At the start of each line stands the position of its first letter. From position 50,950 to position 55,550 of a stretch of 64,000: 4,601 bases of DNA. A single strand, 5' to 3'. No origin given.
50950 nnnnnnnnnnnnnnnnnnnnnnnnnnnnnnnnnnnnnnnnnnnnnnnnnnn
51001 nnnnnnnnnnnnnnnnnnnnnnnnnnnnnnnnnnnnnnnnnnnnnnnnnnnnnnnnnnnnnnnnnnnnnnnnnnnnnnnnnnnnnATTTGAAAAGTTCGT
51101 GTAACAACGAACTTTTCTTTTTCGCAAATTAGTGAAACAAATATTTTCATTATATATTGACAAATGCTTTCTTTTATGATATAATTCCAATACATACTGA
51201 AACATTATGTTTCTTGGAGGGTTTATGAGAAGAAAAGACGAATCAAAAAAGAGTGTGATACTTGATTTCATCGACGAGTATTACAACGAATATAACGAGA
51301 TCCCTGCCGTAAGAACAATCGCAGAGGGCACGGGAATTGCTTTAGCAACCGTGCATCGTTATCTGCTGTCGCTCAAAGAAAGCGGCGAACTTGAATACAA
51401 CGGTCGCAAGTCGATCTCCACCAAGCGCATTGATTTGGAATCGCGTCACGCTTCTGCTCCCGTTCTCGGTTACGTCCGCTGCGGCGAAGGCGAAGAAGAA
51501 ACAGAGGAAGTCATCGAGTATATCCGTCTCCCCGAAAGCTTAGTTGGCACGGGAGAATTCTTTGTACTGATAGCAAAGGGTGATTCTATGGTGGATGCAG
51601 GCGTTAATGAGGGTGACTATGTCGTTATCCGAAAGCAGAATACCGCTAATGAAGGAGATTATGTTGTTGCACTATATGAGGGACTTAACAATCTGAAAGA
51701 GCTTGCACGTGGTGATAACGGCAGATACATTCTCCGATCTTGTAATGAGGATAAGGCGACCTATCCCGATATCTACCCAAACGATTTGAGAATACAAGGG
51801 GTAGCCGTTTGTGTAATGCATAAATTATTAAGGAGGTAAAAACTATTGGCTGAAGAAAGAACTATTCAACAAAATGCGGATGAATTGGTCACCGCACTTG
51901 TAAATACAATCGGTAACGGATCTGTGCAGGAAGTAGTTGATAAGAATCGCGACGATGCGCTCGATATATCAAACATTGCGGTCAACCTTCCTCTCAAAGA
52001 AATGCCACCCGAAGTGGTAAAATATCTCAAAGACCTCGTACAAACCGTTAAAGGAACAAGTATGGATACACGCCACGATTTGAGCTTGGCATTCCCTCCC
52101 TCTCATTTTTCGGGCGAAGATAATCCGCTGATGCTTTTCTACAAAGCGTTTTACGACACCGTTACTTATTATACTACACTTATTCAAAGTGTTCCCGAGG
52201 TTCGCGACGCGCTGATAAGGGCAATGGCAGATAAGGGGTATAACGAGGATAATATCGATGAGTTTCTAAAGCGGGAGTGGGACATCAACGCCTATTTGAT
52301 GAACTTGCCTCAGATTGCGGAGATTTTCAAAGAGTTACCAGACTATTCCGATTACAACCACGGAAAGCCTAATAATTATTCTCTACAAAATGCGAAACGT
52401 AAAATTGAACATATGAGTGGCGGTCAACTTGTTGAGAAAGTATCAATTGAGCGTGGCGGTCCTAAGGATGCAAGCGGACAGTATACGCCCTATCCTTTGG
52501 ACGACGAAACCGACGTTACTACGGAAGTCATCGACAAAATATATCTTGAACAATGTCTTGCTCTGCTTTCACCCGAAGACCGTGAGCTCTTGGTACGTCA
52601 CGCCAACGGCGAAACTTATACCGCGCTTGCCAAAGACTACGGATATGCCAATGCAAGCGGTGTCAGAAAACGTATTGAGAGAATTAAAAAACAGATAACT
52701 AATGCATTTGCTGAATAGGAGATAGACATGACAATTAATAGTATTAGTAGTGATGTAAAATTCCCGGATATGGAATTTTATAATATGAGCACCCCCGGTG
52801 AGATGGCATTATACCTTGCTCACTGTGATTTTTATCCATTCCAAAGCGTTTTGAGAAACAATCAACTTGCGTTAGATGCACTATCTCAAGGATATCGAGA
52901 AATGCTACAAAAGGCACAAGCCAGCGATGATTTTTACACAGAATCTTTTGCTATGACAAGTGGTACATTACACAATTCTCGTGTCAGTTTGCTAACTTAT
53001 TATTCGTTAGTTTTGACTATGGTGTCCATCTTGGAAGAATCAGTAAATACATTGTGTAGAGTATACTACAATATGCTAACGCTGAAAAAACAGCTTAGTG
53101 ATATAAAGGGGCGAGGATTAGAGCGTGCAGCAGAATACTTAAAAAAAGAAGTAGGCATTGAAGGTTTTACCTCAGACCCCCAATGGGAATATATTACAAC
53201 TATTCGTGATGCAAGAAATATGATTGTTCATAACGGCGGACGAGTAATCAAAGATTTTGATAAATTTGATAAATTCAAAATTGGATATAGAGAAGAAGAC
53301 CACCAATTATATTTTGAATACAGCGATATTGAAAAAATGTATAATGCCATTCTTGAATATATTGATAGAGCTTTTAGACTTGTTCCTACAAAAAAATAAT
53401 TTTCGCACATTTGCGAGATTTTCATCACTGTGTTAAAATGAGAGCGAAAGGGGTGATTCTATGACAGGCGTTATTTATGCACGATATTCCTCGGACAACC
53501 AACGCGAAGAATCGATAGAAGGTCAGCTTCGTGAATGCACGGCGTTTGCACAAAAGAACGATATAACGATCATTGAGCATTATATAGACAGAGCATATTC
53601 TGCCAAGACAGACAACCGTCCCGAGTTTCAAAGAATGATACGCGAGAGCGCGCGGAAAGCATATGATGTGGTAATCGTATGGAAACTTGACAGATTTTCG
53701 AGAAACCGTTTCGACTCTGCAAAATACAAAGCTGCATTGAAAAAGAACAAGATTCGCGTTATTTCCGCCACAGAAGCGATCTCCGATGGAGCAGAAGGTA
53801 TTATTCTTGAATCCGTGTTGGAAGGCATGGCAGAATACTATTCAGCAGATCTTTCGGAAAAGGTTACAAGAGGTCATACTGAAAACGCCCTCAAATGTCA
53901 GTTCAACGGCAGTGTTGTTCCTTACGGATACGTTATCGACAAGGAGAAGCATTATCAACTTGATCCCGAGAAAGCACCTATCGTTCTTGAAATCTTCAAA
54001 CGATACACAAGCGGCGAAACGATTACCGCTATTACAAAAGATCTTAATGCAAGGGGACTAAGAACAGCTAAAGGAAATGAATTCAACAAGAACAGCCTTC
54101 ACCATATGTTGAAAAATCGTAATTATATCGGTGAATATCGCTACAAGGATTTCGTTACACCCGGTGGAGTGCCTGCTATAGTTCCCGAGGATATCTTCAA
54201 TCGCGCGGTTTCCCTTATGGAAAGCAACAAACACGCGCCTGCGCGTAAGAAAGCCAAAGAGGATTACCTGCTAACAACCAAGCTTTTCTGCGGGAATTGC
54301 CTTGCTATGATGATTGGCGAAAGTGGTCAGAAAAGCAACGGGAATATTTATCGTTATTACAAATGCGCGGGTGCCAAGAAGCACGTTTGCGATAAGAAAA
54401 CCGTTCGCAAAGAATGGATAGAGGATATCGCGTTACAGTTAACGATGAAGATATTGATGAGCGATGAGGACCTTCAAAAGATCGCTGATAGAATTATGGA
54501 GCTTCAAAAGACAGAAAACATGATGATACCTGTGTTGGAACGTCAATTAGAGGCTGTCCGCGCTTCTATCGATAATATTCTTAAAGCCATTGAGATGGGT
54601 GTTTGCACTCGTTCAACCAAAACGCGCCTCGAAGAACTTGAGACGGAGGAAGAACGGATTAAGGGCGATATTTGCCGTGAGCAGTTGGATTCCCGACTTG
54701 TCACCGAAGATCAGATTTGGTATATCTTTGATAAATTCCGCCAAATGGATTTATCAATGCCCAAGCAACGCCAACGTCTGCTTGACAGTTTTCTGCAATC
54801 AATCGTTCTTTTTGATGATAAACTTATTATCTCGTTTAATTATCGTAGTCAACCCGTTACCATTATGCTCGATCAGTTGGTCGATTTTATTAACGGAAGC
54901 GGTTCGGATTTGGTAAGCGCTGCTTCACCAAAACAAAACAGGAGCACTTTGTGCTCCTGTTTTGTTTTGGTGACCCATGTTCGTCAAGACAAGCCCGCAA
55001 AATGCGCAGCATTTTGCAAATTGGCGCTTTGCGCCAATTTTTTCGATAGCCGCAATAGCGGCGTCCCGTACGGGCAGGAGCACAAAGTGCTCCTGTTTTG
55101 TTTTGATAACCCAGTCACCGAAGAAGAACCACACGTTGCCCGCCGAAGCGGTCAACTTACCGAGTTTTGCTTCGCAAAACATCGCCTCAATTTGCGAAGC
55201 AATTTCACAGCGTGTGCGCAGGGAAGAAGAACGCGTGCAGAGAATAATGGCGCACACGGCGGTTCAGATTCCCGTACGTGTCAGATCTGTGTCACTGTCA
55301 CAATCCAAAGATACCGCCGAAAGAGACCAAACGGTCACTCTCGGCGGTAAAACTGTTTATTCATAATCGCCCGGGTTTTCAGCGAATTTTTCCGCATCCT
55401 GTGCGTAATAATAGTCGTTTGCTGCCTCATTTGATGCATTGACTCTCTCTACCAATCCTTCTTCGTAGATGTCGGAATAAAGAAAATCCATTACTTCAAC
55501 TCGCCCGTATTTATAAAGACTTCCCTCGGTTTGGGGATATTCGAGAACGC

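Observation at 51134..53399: LexA-like repressor with flanking operators, sigma-region-4 protein and HEPN-like protein between cargo and recombinase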

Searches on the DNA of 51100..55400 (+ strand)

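Call 11: search_dna_similar(query=window:51100-55400:+, collection=plasmids, mode=near)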
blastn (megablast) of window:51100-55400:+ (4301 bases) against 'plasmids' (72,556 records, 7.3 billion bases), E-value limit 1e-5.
No match.

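Call 12: search_dna_similar(query=window:51100-55400:+, collection=phages, mode=near)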
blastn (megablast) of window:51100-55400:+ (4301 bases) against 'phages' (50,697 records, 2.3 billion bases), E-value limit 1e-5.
No match.
